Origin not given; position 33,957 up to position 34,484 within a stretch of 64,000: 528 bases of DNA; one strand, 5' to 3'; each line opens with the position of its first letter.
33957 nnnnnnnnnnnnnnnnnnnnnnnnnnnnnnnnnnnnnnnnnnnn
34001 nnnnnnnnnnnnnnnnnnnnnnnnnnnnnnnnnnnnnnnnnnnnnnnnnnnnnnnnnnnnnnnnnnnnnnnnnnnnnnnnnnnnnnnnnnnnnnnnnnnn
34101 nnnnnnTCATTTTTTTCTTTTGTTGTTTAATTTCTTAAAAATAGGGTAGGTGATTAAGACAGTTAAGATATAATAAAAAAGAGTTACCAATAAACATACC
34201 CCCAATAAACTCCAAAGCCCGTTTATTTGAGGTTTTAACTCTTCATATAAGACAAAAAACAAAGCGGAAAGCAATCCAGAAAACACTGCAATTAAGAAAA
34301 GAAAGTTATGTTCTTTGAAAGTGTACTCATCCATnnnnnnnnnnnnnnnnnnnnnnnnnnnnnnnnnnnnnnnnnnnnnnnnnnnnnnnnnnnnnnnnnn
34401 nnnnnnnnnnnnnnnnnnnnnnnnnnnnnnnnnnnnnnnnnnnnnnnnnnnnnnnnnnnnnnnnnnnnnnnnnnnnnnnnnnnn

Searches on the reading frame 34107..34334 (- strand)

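Call 86: search_protein_families(library=pfam, proteins=[window:34107-34334:-], max_evalue=0.1)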
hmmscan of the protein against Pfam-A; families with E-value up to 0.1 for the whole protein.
window:34107-34334:- (75 aa): 6 families
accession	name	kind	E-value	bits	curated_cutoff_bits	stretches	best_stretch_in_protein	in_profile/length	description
PF14093.11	DUF4271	-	0.0009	19.6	29.7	1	7-62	46-105/206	Domain of unknown function (DUF4271)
PF01284.28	MARVEL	-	0.0015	19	32.8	1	8-63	38-96/135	Membrane-associating domain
PF20563.3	DUF6773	-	0.021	15.1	27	1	12-75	87-153/163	Family of unknown function (DUF6773)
PF00654.25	Voltage_CLC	-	0.055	13.1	24.8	1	5-61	159-218/346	Voltage gated chloride channel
PF14126.11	DUF4293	-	0.061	14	27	1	9-64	56-107/153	Domain of unknown function (DUF4293)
PF13567.11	DUF4131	-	0.097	12.8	31.6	0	12-58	7-50/165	Domain of unknown function (DUF4131)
